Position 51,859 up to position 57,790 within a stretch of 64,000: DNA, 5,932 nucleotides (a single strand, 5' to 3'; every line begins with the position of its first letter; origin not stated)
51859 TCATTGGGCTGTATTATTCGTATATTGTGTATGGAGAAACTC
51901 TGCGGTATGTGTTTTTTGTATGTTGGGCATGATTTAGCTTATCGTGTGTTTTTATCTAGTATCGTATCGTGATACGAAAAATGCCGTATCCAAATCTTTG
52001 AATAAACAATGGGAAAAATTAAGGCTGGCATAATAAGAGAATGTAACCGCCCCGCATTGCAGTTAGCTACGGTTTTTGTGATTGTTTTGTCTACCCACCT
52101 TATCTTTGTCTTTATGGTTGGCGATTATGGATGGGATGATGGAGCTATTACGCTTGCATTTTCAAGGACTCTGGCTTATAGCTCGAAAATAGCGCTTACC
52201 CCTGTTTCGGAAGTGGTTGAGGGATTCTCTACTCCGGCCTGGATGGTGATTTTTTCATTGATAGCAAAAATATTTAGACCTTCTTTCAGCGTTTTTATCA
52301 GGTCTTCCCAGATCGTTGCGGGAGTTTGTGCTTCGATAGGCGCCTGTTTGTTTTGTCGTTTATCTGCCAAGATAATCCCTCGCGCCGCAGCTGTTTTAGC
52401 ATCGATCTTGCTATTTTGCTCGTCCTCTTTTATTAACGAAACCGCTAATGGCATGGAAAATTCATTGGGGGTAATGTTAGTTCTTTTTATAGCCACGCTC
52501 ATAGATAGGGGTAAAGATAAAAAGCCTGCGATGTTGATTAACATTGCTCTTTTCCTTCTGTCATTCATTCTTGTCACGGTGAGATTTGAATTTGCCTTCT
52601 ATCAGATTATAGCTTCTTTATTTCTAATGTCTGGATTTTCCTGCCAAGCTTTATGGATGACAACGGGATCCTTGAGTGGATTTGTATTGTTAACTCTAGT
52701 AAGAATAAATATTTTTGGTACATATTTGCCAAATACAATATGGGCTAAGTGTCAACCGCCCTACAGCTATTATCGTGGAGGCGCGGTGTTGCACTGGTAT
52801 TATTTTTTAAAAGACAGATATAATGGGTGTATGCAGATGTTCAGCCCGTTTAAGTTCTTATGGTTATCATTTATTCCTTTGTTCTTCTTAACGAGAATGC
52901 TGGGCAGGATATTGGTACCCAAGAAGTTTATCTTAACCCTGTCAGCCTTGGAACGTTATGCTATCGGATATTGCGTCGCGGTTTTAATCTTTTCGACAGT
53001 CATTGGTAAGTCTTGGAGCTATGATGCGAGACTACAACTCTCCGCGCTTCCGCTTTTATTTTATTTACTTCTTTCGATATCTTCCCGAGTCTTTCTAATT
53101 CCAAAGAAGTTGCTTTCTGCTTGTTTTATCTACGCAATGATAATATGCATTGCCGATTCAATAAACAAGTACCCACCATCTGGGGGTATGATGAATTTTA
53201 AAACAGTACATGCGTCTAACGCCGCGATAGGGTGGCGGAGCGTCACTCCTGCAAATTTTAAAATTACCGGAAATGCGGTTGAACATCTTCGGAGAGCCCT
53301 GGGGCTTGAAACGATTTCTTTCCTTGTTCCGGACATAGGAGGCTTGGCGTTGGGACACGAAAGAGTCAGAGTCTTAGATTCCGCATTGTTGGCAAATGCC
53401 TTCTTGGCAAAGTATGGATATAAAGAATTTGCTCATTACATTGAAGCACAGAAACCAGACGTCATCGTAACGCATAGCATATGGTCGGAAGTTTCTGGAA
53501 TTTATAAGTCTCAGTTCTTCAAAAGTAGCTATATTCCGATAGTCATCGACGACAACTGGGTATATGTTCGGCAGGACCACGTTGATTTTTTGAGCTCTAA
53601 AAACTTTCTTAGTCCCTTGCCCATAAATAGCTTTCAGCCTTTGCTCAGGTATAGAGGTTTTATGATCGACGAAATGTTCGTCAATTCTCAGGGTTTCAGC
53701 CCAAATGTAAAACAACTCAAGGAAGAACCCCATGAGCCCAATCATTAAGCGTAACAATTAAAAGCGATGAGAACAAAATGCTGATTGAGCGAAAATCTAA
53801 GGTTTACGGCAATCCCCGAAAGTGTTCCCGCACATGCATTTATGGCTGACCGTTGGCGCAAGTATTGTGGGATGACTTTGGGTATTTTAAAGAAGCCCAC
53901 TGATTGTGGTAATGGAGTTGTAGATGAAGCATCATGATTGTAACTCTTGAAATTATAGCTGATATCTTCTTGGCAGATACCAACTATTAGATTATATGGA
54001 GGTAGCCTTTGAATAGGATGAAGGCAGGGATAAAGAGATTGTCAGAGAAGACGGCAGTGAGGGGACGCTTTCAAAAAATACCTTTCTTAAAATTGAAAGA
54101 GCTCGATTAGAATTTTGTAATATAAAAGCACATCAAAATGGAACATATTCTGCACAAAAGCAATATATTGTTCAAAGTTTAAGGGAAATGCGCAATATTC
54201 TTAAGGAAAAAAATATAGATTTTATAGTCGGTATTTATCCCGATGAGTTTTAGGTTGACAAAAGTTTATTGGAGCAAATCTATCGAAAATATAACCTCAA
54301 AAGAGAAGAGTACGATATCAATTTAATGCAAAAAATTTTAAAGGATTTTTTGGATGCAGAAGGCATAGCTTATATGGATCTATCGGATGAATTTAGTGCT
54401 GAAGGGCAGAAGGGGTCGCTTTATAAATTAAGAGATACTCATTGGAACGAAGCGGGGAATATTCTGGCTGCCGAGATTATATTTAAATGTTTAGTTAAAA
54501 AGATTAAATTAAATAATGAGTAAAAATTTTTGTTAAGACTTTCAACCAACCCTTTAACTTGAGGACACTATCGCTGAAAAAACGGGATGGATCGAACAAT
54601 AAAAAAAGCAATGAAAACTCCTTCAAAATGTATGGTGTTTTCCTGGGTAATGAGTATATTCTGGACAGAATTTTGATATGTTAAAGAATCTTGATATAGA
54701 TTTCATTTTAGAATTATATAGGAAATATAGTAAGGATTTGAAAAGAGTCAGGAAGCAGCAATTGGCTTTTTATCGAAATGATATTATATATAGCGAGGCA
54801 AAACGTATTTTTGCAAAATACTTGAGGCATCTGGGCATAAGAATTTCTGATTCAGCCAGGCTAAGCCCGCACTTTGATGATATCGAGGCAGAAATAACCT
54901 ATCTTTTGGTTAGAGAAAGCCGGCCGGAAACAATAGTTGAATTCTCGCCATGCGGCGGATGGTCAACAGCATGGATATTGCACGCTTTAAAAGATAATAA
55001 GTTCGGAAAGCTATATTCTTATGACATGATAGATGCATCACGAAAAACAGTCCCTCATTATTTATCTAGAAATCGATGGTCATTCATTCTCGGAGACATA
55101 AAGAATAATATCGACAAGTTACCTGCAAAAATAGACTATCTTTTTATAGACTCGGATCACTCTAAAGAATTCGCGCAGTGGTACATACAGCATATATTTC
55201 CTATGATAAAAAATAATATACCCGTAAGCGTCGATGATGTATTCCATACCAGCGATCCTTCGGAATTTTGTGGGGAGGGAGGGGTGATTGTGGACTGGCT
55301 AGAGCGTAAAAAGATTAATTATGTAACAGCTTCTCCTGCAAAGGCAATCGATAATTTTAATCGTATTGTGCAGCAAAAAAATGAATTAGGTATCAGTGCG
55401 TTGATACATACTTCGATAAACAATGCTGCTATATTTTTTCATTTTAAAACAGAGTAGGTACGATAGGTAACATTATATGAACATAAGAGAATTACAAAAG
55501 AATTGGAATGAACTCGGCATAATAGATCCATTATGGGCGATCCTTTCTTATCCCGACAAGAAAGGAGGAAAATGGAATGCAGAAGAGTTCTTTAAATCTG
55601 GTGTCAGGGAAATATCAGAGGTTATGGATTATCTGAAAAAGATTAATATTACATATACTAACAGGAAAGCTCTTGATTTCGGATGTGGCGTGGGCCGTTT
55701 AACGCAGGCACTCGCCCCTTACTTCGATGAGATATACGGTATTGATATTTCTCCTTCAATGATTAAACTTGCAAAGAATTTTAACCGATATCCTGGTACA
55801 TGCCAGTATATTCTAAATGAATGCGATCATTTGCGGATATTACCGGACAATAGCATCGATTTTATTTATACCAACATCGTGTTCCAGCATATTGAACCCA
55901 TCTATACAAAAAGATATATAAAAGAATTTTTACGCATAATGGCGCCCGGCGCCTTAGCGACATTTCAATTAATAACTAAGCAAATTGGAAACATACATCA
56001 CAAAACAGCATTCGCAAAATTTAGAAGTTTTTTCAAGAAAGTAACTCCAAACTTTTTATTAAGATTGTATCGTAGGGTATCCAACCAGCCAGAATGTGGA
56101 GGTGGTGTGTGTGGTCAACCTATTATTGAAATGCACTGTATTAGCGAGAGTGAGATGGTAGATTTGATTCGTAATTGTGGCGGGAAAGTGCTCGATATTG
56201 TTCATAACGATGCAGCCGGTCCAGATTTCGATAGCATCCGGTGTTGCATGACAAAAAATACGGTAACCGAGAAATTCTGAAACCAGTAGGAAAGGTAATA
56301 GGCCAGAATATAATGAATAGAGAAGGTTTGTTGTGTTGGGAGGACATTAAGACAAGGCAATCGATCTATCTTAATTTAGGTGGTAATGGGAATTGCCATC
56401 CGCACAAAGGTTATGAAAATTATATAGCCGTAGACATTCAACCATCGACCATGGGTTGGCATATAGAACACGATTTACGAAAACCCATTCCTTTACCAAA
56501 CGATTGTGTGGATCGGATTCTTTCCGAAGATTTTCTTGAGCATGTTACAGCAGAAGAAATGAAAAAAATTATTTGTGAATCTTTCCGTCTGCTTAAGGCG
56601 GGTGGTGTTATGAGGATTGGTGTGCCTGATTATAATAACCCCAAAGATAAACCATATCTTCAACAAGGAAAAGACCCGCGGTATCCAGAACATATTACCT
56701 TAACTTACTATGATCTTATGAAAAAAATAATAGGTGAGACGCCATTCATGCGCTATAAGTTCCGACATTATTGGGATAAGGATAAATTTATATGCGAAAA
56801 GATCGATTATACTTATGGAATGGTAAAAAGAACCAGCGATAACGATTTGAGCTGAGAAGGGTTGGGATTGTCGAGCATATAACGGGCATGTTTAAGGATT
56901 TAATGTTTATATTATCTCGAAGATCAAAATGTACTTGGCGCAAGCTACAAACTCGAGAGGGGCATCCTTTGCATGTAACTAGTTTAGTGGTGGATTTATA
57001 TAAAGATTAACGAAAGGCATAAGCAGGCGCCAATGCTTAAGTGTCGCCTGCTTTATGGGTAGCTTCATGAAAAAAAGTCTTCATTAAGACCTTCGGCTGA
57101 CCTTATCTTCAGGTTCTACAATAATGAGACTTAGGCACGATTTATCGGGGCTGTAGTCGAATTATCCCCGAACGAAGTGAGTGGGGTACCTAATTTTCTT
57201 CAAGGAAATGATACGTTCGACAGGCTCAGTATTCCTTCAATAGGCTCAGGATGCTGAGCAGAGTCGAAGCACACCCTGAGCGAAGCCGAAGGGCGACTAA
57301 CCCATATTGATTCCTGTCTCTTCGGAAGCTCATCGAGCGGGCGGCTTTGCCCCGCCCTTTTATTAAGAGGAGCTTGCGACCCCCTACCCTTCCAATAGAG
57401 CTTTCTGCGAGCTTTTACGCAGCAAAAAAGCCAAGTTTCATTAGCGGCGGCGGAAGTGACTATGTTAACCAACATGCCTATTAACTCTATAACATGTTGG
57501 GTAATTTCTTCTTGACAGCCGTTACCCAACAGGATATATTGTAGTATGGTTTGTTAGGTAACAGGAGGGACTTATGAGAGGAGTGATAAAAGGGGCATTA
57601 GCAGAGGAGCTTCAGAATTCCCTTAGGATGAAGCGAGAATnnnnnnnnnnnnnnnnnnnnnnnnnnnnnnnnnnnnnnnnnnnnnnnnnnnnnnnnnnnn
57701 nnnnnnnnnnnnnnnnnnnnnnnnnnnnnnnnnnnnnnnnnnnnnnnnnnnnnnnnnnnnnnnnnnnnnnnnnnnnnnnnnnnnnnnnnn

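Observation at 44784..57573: AT-richer accessory island devoted to glycan methylation and modification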

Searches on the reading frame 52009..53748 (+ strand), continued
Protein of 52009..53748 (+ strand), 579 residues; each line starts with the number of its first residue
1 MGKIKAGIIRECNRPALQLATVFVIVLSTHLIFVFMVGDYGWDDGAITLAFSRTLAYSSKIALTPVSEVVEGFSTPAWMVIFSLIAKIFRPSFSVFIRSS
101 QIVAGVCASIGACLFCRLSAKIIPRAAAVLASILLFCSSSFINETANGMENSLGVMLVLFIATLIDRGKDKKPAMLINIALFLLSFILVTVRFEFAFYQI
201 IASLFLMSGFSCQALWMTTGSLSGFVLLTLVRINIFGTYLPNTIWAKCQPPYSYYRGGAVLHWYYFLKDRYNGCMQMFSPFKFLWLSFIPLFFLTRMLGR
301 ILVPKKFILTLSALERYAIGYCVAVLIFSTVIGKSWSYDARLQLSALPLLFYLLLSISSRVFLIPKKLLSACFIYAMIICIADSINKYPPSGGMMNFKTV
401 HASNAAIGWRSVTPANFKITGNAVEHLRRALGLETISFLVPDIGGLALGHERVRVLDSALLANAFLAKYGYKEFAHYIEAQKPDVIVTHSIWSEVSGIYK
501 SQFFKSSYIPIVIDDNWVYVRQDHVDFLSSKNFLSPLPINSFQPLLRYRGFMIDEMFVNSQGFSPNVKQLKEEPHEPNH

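Call 73: search_protein_families(library=ncbifam, proteins=[L085:1636-2562:+, L085:2562-4124:+, L085:4121-4888:+, L085:6852-7604:+, L085:7610-8998:+, L085:8970-10328:+], max_evalue=1e-10)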
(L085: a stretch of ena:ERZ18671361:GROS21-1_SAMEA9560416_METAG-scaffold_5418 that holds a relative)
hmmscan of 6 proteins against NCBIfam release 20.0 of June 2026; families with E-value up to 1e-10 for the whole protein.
L085:1636-2562:+ (308 aa): 5 families
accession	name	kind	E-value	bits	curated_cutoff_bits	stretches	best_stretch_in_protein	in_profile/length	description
NF008978.0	PRK12324.1-4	equivalog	3.8e-76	256.1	207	1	10-299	34-316/322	decaprenyl-phosphate phosphoribosyltransferase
NF008976.0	PRK12324.1-1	equivalog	3.5e-66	223.7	474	1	11-300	21-301/306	decaprenyl-phosphate phosphoribosyltransferase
NF008977.0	PRK12324.1-2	equivalog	7.5e-58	196.3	234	1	16-256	10-252/297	decaprenyl-phosphate phosphoribosyltransferase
NF006088.0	PRK08238.1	equivalog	1.2e-51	175.8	351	1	9-233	193-420/482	UbiA family prenyltransferase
NF009523.0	PRK12884.1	equivalog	4.1e-13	49.2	269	1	46-176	42-167/279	prenyltransferase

L085:2562-4124:+ (520 aa): 3 families
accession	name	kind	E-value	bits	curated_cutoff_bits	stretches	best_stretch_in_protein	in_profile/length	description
TIGR01490.1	HAD-SF-IB-hyp1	subfamily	3.2e-26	92.8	98.3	1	9-201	1-198/202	HAD-IB family hydrolase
TIGR01488.1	HAD-SF-IB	subfamily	7.2e-20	71.7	45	1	10-191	2-175/177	HAD-IB family phosphatase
TIGR00374.1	TIGR00374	subfamily_domain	3.7e-18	66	43.2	1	253-509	35-307/323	flippase-like domain-containing protein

L085:4121-4888:+ (255 aa): 0 families

L085:6852-7604:+ (250 aa): 9 families
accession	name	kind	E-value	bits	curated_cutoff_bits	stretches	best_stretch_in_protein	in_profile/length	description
NF005489.0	PRK07102.1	equivalog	2.7e-51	174.5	267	1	13-248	3-239/243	SDR family oxidoreductase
NF053786.1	DcplherypntRedDprE2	equivalog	2.9e-28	99.2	250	1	10-250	7-250/252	decaprenylphospho-beta-D-erythro-pentofuranosid-2-ulose 2-reductase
NF004110.0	PRK05599.1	equivalog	1e-26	94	362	1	13-220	2-211/246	SDR family oxidoreductase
NF005437.0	PRK07024.1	equivalog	3.4e-20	72.6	266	1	12-246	5-242/259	SDR family oxidoreductase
NF006099.0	PRK08251.1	equivalog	1.8e-16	60.1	253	1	13-250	6-249/250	SDR family oxidoreductase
NF004825.0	PRK06181.1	equivalog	5.1e-14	52.2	215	1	13-196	8-192/268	SDR family oxidoreductase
NF004765.0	PRK06101.1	equivalog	4.4e-12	45.7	406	1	12-247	2-231/241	SDR family oxidoreductase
NF005559.1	PRK07231.1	subfamily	2.1e-11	43.8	215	1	14-197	7-191/249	glucose 1-dehydrogenase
TIGR01830.1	3oxo_ACP_reduc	equivalog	4.4e-11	42.9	297.75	1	14-197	1-186/239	3-oxoacyl-[acyl-carrier-protein] reductase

L085:7610-8998:+ (462 aa): 3 families
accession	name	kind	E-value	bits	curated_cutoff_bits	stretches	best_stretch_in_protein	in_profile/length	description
NF053785.1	DcplphribOxDprE1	equivalog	1.4e-160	535.4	500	1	12-459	1-449/449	decaprenylphosphoryl-beta-D-ribose oxidase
TIGR01678.1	FAD_lactone_ox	subfamily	4.3e-12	45.7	396.8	1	19-208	7-193/438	sugar 1,4-lactone oxidase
TIGR01679.1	bact_FAD_ox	subfamily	1.7e-11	43.6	292.25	1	26-197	12-176/419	FAD-linked oxidoreductase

L085:8970-10328:+ (452 aa): 0 families

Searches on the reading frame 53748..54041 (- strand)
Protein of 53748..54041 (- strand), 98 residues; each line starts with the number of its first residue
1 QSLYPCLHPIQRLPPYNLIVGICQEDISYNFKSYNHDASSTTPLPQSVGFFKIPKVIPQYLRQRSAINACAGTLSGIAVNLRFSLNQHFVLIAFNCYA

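Call 69: search_protein_families(library=pfam, proteins=[window:53748-54041:-], max_evalue=0.1)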
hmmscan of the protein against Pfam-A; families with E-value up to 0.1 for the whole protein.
seq(98 aa): 1 family
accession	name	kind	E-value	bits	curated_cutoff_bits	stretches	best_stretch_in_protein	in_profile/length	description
PF11711.13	Tim54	-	0.02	14.2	34.7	1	35-74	275-313/376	Inner membrane protein import complex subunit Tim54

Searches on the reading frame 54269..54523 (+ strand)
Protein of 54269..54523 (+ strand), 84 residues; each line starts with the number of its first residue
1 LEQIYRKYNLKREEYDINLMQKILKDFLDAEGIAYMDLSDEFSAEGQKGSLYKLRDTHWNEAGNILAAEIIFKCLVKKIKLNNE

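Call 12: search_protein_families(library=pfam, proteins=[window:54269-54523:+], max_evalue=0.01)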
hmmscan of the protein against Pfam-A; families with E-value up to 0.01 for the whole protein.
window:54269-54523:+ (84 aa): 1 family
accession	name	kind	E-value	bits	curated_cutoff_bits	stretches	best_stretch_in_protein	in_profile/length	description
PF16822.11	ALGX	-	3.2e-06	27.4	26.5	1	14-78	69-133/268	SGNH hydrolase-like domain, acetyltransferase AlgX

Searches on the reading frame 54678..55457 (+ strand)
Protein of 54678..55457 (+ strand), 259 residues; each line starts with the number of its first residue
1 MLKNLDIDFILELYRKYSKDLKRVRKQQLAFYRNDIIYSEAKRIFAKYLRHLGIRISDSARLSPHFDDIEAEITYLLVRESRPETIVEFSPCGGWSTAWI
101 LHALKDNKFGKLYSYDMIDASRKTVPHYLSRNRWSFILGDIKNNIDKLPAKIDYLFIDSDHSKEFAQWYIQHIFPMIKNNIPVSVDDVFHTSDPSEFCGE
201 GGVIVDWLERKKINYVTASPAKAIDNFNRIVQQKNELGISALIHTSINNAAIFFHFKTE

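Call 4: search_protein_families(library=pfam, proteins=[window:54678-55457:+], max_evalue=0.01)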
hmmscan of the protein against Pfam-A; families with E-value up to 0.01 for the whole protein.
window:54678-55457:+ (259 aa): 1 family
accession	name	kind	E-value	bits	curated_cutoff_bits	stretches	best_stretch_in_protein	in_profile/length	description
PF13578.12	Methyltransf_24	-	2.8e-15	57.5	26.3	1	93-188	7-105/105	Methyltransferase domain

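Call 14: search_protein_families(library=ncbifam, proteins=[window:54678-55457:+], max_evalue=0.01)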
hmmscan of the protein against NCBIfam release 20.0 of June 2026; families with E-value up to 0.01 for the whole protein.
window:54678-55457:+ (259 aa): 0 families

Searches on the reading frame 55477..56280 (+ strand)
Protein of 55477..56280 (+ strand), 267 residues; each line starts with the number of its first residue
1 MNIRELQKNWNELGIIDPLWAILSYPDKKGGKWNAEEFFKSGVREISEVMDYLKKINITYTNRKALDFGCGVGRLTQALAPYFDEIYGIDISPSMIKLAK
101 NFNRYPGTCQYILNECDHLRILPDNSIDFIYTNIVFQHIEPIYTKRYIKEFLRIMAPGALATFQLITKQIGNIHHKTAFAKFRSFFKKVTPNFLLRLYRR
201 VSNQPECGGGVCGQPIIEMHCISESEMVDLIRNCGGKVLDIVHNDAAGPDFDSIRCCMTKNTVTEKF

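Call 4: search_protein_families(library=pfam, proteins=[window:55477-56280:+], max_evalue=0.01)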
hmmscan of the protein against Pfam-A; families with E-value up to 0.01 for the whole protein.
window:55477-56280:+ (267 aa): 14 families
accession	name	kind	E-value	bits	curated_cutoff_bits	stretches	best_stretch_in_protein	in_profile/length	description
PF08241.18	Methyltransf_11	-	1.4e-18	67.7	21.2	1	66-160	1-92/95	Methyltransferase domain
PF13649.12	Methyltransf_25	-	2.1e-16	60.8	27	1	66-158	2-96/97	Methyltransferase domain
PF08242.18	Methyltransf_12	-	8.7e-14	52.5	30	1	66-159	1-96/98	Methyltransferase domain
PF13489.12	Methyltransf_23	-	1.6e-12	47.9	27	1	61-170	22-123/164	Methyltransferase domain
PF13847.12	Methyltransf_31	-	1e-09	38.6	27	1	62-163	4-109/145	Methyltransferase domain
PF05175.20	MTS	-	0.00013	22.1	23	1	59-134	30-106/170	Methyltransferase small domain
PF09445.16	Methyltransf_15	-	0.00019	21.5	22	1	64-137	3-77/165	RNA cap guanine-N2 methyltransferase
PF05219.18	DREV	-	0.00021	21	26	1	57-98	90-131/265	DREV methyltransferase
PF01209.24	Ubie_methyltran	-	0.00031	20.6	20.1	1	53-192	39-176/233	ubiE/COQ5 methyltransferase family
PF05724.17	TPMT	-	0.0029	17.8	26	1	49-160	26-150/218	Thiopurine S-methyltransferase (TPMT)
PF02353.26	CMAS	-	0.0032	17.3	27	1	54-180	56-181/273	Mycolic acid cyclopropane synthetase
PF06325.19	PrmA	-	0.0033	17.4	22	1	60-144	160-244/296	Ribosomal protein L11 methyltransferase (PrmA)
PF13679.12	Methyltransf_32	-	0.0035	17.8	27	1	46-104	6-74/143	Methyltransferase domain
PF05401.17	NodS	-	0.0041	17.4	24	1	61-140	43-120/201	Nodulation protein S (NodS)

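Call 14: search_protein_families(library=ncbifam, proteins=[window:55477-56280:+], max_evalue=0.01)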
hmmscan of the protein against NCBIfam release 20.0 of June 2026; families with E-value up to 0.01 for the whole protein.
window:55477-56280:+ (267 aa): 35 families (the best 25 are shown)
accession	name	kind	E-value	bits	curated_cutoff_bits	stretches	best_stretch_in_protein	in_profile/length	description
TIGR02072.1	BioC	equivalog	2e-14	54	184.95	1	48-166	22-135/244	malonyl-ACP O-methyltransferase BioC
TIGR04345.1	ovoA_Cterm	equivalog_domain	2.7e-14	53.3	170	1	49-157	29-141/242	putative 4-mercaptohistidine N1-methyltransferase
NF002463.0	PRK01683.1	equivalog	4.9e-10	39.4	297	1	32-165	3-130/258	trans-aconitate 2-methyltransferase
NF043040.1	corrin_prot_MT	hypoth_equivalog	7.3e-10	38.6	180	1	61-159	41-143/216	corrinoid protein-associated methyltransferase CpaM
TIGR01983.1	UbiG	equivalog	1.3e-08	34.5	102.95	1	58-170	46-158/228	bifunctional 2-polyprenyl-6-hydroxyphenol methylase/3-demethylubiquinol 3-O-methyltransferase UbiG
NF001244.0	PRK00216.1-5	equivalog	1.1e-07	31.4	216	1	59-162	47-152/236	bifunctional demethylmenaquinone methyltransferase/2-methoxy-6-polyprenyl-1,4-benzoquinol methylase UbiE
TIGR01934.1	MenG_MenH_UbiE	subfamily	5.2e-07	29.2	158.35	1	57-169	36-148/223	ubiquinone/menaquinone biosynthesis methyltransferase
NF010703.0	PRK14103.1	equivalog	6.7e-07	29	320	1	33-166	2-127/256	trans-aconitate 2-methyltransferase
TIGR02021.1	BchM-ChlM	equivalog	1.1e-06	28.3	158.9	1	48-104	43-97/218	magnesium protoporphyrin IX methyltransferase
NF041820.1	daptide_MTase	equivalog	1.1e-06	28.2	175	1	44-100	24-75/243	daptide-type RiPP biosynthesis methyltransferase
NF041650.1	nod_mtase_NodS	equivalog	2.5e-06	27.3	300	1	62-163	39-139/190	nodulation methyltransferase NodS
NF007610.0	PRK10258.1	equivalog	3.7e-06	26.5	342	1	59-172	40-148/251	malonyl-ACP O-methyltransferase BioC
NF040703.1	cyclopro_CfaB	exception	7.9e-06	24.9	650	1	62-168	160-268/393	C17 cyclopropane fatty acid synthase CfaB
NF001243.0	PRK00216.1-4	equivalog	2.6e-05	23.7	235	1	53-193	40-177/237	demethylmenaquinone methyltransferase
NF041537.1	ArsM_AhpD_UU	exception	3.3e-05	22.9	510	1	63-159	78-176/345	arsenite methyltransferase/AhpD domain selenoprotein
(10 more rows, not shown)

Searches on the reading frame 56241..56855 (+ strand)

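Call 4: search_protein_families(library=pfam, proteins=[window:56241-56855:+], max_evalue=0.01)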
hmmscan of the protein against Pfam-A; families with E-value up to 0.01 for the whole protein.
window:56241-56855:+ (204 aa): 2 families
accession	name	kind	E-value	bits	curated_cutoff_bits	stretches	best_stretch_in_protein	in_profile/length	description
PF08241.18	Methyltransf_11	-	2e-06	28.8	21.2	1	59-124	19-93/95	Methyltransferase domain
PF13649.12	Methyltransf_25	-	0.00094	20.3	27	1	75-122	51-97/97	Methyltransferase domain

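Call 14: search_protein_families(library=ncbifam, proteins=[window:56241-56855:+], max_evalue=0.01)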
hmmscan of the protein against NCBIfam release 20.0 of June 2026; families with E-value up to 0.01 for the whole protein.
window:56241-56855:+ (204 aa): 0 families

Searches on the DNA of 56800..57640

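Call 41: search_rna_families(source=window, start=56800, end=57640, threshold=evalue, max_evalue=1)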
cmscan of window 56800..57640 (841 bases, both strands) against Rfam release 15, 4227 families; matches with E-value up to 1: 0.
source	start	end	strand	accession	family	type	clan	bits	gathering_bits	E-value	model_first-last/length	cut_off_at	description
